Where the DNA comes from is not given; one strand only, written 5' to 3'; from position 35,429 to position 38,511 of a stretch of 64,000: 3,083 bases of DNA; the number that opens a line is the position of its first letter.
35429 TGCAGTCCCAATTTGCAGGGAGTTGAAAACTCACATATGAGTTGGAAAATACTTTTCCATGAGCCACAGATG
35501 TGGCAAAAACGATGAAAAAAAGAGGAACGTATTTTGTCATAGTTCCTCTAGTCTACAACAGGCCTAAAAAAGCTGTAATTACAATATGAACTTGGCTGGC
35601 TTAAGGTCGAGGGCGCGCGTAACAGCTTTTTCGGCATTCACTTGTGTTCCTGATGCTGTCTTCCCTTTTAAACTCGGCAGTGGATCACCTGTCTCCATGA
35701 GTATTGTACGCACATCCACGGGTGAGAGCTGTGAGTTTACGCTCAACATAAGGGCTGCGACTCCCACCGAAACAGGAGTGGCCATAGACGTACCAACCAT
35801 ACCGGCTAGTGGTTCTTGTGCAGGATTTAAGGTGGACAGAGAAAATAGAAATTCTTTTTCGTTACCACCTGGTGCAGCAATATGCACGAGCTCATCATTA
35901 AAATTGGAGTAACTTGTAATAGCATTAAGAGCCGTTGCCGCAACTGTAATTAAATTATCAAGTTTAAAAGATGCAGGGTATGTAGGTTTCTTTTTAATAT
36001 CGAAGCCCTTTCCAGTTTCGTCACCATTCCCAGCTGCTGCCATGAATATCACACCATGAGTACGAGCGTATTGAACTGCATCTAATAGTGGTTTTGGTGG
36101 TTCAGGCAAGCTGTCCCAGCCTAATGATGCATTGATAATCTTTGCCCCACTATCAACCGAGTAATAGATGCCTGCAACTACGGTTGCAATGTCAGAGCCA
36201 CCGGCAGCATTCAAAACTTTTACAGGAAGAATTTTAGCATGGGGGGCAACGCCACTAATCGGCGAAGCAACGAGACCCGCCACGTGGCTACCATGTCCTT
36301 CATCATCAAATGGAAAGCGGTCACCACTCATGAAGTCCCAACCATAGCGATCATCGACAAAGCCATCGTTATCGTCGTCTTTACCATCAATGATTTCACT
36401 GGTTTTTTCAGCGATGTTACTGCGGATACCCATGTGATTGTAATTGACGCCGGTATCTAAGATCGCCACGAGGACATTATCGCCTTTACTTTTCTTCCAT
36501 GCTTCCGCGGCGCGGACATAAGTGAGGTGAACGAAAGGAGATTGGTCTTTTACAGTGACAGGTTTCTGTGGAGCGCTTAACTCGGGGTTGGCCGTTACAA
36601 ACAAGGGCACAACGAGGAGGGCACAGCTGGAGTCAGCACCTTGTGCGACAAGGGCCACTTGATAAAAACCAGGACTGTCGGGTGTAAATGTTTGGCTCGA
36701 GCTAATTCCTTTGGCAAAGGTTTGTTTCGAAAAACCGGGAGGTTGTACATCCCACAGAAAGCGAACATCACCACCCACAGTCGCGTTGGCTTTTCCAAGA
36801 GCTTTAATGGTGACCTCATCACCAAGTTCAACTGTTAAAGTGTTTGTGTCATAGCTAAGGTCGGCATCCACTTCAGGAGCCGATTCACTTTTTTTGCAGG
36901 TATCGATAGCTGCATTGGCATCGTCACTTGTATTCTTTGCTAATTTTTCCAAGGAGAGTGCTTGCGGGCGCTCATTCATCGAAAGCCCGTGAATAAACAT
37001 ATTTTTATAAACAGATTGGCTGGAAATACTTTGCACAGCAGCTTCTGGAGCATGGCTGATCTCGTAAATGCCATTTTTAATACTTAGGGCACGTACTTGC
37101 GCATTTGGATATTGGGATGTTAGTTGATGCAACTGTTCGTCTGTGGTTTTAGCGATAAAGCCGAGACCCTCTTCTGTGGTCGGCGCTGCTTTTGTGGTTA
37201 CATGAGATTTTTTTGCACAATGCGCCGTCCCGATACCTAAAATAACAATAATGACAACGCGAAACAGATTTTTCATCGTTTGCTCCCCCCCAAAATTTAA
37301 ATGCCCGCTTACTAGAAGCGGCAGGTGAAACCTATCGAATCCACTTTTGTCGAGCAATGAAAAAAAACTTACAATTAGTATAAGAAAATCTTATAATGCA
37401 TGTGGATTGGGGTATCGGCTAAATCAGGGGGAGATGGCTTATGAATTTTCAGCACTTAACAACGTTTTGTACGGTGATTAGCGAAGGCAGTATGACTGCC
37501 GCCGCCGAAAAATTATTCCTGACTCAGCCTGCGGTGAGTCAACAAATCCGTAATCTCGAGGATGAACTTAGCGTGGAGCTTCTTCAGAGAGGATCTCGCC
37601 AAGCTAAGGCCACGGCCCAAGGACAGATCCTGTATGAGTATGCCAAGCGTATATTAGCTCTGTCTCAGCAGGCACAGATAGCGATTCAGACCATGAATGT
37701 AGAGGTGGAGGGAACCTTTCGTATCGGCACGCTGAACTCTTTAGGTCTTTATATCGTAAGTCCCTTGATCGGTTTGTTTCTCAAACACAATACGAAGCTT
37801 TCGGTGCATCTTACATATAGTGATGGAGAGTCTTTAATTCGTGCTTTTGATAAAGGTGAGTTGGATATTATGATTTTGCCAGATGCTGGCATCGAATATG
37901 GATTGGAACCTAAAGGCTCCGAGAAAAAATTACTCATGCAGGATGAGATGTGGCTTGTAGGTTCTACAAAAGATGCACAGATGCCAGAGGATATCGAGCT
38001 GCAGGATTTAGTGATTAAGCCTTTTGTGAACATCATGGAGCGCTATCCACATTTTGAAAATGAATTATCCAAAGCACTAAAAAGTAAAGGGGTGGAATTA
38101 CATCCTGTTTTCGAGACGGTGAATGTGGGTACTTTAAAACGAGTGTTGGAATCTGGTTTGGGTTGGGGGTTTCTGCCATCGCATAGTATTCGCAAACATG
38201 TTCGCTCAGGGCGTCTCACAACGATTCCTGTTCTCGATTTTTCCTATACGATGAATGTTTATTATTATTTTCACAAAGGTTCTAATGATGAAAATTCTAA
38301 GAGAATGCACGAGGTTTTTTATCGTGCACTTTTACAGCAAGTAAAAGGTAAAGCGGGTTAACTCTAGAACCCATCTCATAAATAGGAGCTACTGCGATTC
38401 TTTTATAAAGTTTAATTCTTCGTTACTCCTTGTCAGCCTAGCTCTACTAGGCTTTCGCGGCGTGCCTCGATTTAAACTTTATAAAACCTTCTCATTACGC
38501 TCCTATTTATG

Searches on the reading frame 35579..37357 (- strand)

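Call 63: search_protein_families(library=pfam, proteins=[window:35579-37357:-], max_evalue=0.001)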
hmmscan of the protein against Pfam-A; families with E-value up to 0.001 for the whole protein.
window:35579-37357:- (592 aa): 2 families
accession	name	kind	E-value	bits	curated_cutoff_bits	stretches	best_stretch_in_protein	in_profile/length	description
PF00082.27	Peptidase_S8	-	2.7e-50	171.7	21.8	1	292-557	1-273/288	Subtilase family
PF00801.26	PKD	-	0.00097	19.5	23.5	1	167-244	2-71/80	PKD domain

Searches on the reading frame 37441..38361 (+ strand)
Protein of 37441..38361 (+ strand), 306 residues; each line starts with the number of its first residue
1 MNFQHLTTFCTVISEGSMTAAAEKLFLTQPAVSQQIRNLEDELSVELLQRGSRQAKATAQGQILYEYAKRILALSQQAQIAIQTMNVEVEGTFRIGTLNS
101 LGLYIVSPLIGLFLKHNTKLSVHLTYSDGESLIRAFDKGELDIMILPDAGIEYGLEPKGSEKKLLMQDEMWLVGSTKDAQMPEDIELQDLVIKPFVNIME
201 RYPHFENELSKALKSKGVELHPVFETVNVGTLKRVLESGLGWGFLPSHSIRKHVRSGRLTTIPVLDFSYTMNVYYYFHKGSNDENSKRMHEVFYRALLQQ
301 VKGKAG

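Call 63: search_protein_families(library=pfam, proteins=[window:37441-38361:+], max_evalue=0.001)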
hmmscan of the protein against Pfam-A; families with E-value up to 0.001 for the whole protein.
window:37441-38361:+ (306 aa): 2 families
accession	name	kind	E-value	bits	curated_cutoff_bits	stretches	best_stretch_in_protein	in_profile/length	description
PF03466.25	LysR_substrate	-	2.8e-29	102.4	28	1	88-285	3-196/209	LysR substrate binding domain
PF00126.33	HTH_1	-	9.5e-21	74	26.6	1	3-62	1-60/60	Bacterial regulatory helix-turn-helix protein, lysR family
